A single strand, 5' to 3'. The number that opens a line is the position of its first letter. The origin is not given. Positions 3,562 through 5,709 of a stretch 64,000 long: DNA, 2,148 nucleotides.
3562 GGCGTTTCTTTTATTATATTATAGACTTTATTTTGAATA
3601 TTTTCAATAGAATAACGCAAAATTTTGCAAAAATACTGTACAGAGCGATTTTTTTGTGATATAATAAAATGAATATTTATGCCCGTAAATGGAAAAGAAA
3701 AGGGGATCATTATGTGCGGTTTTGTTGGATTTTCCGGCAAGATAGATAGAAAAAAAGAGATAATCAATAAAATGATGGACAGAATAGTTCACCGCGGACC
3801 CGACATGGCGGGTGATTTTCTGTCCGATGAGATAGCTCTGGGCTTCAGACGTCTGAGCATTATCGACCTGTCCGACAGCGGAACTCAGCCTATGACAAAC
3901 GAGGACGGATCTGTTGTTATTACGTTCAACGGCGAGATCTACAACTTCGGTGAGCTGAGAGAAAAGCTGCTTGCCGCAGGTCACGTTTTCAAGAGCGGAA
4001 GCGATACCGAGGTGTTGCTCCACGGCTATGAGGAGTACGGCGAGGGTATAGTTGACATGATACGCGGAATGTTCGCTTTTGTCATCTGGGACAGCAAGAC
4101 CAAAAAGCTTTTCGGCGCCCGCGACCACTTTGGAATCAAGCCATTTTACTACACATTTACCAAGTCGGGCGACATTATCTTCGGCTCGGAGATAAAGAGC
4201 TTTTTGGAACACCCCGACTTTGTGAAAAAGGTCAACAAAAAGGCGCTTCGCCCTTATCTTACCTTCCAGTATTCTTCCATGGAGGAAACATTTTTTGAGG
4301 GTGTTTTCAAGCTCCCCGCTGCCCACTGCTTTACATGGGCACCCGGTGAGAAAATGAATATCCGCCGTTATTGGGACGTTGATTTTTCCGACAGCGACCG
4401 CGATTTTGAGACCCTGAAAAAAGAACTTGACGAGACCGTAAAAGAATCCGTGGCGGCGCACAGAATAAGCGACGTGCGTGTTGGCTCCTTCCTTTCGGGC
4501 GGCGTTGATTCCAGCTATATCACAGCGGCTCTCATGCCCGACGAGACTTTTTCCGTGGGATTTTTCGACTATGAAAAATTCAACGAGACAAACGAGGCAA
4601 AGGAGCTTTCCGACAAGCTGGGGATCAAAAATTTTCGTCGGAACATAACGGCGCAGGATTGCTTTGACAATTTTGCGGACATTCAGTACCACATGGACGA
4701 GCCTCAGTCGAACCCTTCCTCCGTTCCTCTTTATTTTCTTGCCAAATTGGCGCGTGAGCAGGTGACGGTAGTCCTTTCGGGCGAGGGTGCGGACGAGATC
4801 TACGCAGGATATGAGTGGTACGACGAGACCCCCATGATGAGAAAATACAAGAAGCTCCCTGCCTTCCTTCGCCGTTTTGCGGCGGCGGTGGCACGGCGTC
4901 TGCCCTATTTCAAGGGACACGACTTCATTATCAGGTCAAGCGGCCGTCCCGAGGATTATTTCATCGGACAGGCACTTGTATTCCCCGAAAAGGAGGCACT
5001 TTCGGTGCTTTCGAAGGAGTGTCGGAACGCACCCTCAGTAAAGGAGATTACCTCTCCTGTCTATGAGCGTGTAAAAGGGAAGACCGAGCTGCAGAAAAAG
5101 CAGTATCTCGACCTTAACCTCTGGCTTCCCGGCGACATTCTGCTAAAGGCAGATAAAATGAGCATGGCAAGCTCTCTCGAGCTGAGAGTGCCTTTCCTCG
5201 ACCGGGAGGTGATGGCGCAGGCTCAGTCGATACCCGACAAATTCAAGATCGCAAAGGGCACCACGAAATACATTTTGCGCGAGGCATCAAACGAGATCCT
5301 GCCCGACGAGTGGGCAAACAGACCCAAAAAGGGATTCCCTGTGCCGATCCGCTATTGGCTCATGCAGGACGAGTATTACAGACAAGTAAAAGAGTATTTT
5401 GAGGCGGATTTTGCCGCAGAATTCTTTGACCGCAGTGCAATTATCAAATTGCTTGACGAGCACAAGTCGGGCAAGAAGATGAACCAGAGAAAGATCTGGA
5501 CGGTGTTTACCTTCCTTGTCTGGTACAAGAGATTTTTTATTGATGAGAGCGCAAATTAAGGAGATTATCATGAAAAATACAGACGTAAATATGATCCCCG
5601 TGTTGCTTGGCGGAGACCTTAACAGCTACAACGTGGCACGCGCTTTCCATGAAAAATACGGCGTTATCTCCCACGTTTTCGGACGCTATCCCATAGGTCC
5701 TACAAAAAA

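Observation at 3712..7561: Contiguous asnB-like amidotransferase, ATP-grasp ligase and aspartate racemase: candidate complete D-Asp/D-isoAsn peptidoglycan cross-bridge module in a clostridial spore-former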

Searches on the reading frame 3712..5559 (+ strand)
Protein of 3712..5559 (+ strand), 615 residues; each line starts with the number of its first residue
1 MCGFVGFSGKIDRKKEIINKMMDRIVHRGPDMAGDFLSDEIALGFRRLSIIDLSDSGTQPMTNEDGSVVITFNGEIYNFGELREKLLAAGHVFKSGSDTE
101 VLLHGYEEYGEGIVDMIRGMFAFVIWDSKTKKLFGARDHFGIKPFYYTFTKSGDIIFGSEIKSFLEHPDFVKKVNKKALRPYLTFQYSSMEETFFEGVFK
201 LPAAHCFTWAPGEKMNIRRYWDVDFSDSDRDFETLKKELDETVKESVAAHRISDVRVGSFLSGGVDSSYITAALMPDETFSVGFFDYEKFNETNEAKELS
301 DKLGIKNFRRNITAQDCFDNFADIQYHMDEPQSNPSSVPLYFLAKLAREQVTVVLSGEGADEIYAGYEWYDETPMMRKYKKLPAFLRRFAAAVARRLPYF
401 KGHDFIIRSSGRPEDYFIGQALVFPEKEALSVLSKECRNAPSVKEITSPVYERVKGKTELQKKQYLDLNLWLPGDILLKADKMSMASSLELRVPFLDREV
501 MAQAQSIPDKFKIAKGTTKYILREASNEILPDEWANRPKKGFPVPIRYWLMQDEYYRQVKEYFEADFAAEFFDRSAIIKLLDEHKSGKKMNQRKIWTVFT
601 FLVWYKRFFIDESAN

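Call 3: search_protein_families(library=pfam, proteins=[window:3712-5559:+])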
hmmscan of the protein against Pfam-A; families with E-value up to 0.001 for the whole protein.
window:3712-5559:+ (615 aa): 4 families
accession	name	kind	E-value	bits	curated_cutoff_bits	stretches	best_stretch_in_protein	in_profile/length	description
PF00733.27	Asn_synthase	-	5.5e-90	303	21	1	238-605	1-353/354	Asparagine synthase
PF13537.11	GATase_7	-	7.1e-46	155.7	25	1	46-165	2-122/123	Glutamine amidotransferase domain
PF13522.11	GATase_6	-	5.8e-40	136.8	27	1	32-160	3-130/130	Glutamine amidotransferase domain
PF12481.13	DUF3700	-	4.8e-06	26.7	27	1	112-161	124-173/228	Aluminium induced protein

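Call 4: search_protein_families(library=ncbifam, proteins=[window:3712-5559:+])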
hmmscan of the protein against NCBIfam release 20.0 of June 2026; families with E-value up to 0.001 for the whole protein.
window:3712-5559:+ (615 aa): 9 families
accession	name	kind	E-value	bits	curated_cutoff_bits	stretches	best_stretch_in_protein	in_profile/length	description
TIGR01536.1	asn_synth_AEB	equivalog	1.9e-160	535.3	267.1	1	2-542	1-517/517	asparagine synthase (glutamine-hydrolyzing)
TIGR03108.1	eps_aminotran_1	hypoth_equivalog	5e-146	487.9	816.9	1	1-601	1-621/628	XrtA/PEP-CTERM system amidotransferase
TIGR03104.1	trio_amidotrans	equivalog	1e-108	364.1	570.1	1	2-606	5-587/589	N-acetylglutaminylglutamine amidotransferase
NF006949.0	PRK09431.1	equivalog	1.5e-94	317.6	499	2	1-380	1-371/554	asparagine synthase B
NF033535.1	lass_lactam_cya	exception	4.9e-72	243.5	525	2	12-388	14-401/668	lasso peptide isopeptide bond-forming cyclase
NF033561.1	macrolact_Ik_Al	subfamily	9.7e-13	47.6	300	2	144-272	104-229/561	albusnodin/ikarugamycin family macrolactam cyclase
NF001484.0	PRK00331.1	subfamily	8.5e-12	44.2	381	1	58-174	85-208/601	isomerizing glutamine--fructose-6-phosphate transaminase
TIGR01134.1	purF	equivalog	7.4e-10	38.8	350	1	55-173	81-208/432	amidophosphoribosyltransferase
TIGR01135.1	glmS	equivalog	1e-09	37.5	418.05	1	57-166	83-199/607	glutamine--fructose-6-phosphate transaminase (isomerizing)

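Call 72: search_dna_similar(query=window:3712-5556:+, collection=plasmids, mode=protein, max_evalue=1e-50, max_rows=30)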
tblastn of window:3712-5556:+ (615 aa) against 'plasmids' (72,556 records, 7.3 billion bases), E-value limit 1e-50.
Records with a match: 320; places in all: 360; records where one place covers at least 80% of the query: 301.
Best place of each record, by identity: 60-80% 2; <60% 318.
By first word of the organism name: Bacillus 89; Sinorhizobium 81; Azospirillum 23; Streptomyces 10; Shinella 10; Rhizobium 9; Ensifer 9; Mesorhizobium 8; Burkholderia 4; Sulfitobacter 4; and 54 more.
By predicted mobility (MOB-suite, as given by PLSDB): non-mobilizable 209; mobilizable 71; conjugative 40.
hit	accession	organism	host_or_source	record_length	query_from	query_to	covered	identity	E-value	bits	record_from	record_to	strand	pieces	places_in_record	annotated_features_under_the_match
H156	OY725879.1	Subdoligranulum variabile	-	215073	1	612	100%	67.5%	0e+0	836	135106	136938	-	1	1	none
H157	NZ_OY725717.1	Collinsella aerofaciens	-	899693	1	612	100%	63.0%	0e+0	766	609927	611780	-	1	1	asnB: asparagine synthase (glutamine-hydrolyzing)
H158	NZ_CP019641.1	Planococcus lenghuensis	whole organism,crude oil-contamination ...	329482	1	609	99%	57.7%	0e+0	693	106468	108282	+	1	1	asnB: asparagine synthase (glutamine-hydrolyzing)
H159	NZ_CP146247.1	Sporosarcina psychrophila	cell culture,Middle part of the water ...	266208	1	609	99%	53.2%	0e+0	649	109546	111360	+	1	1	asnB: asparagine synthase (glutamine-hydrolyzing)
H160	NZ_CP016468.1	Latilactobacillus curvatus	cell culture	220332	1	609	99%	47.7%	7e-178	566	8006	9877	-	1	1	asnB: asparagine synthase (glutamine-hydrolyzing)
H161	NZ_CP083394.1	Lactobacillus crispatus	Homo sapiens,Whole organism,urine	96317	1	611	99%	47.1%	3e-177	565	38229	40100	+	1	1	asnB: asparagine synthase (glutamine-hydrolyzing)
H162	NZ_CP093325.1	Bacillus sp. N5-665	whole organism,peat soil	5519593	1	606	99%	44.5%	6e-144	468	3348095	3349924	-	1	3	none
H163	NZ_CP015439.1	Anoxybacillus amylolyticus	Microbial isolate,soil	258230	1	609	99%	44.1%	3e-139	455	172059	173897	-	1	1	asnB: asparagine synthase (glutamine-hydrolyzing)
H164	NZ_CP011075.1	Brevibacillus laterosporus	Oryza sativa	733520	1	608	99%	44.2%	7e-152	491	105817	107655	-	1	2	asnB: asparagine synthase (glutamine-hydrolyzing)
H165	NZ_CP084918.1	Carnobacterium viridans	Bos taurus,brain tissue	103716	1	613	100%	42.7%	1e-143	468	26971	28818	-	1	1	asnB: asparagine synthase (glutamine-hydrolyzing)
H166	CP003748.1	Bacillus cereus FRI-35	-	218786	1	609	99%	42.8%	3e-138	452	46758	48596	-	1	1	asparagine synthase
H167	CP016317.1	Bacillus cereus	cell culture,Korean fermented food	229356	1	609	99%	42.8%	4e-138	452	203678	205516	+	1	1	asparagine synthase (glutamine-hydrolyzing)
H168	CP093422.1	Bacillus paranthracis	cell culture,sufu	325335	1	609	99%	42.8%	4e-138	452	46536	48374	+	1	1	asnB: asparagine synthase (glutamine-hydrolyzing)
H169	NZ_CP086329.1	Bacillus pacificus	single cell culture,sludge from ...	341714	1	609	99%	42.8%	4e-138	452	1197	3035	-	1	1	asnB: asparagine synthase (glutamine-hydrolyzing)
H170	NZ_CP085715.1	Peribacillus asahii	single cell,soil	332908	1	608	99%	42.7%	2e-142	464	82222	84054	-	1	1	asnB: asparagine synthase (glutamine-hydrolyzing)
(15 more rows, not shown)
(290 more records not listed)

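Call 74: get_annotated_region(hit=H158, flank=9000)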
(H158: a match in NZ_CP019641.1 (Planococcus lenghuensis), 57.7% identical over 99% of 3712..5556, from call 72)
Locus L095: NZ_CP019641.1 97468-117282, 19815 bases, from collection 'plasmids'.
description: Planococcus lenghuensis strain Y42 plasmid unnamed1, complete sequence
organism: Planococcus lenghuensis (NCBI taxid 2213202)
taxonomy: Bacteria; Bacillota; Bacilli; Bacillales; Planococcaceae; Planococcus; Planococcus lenghuensis
host: -; source: whole organism,crude oil-contamination soil; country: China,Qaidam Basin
typing (MOB-suite, as given by PLSDB): mobilizable; replicon rep_cluster_367; relaxase MOBQ
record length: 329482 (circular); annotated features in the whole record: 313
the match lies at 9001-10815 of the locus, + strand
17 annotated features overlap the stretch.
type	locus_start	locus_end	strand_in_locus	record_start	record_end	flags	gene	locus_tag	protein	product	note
CDS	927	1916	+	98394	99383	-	-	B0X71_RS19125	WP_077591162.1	ion channel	-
CDS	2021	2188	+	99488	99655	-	-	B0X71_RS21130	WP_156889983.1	hypothetical protein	-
CDS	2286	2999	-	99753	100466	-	-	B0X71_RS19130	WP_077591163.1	hypothetical protein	-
CDS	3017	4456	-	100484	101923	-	-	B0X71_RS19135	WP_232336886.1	MATE family efflux transporter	GO:0006855 - xenobiotic transmembrane transport [Evidence IEA]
CDS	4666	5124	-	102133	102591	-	-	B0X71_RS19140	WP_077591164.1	DUF305 domain-containing protein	-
CDS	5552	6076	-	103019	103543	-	-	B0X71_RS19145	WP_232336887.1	hypothetical protein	-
CDS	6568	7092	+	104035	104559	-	-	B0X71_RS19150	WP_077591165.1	YetF domain-containing protein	-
CDS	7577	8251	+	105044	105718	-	-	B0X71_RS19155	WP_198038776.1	response regulator transcription factor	GO:0000160 - phosphorelay signal transduction system [Evidence IEA]; GO:0006355 - regulation of DNA-templated ...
CDS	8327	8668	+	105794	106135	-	-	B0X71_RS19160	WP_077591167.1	helix-turn-helix transcriptional regulator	-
CDS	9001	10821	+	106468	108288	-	asnB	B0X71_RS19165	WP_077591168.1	asparagine synthase (glutamine-hydrolyzing)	GO:0006529 - asparagine biosynthetic process [Evidence IEA]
CDS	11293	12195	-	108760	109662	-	-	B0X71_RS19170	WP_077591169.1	metallophosphoesterase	-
CDS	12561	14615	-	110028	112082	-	-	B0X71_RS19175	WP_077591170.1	DUF3883 domain-containing protein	-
CDS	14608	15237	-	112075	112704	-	-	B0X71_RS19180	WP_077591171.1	hypothetical protein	-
CDS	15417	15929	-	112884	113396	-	-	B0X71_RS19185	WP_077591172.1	hypothetical protein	-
CDS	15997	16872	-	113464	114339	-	-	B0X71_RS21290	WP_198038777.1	hypothetical protein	-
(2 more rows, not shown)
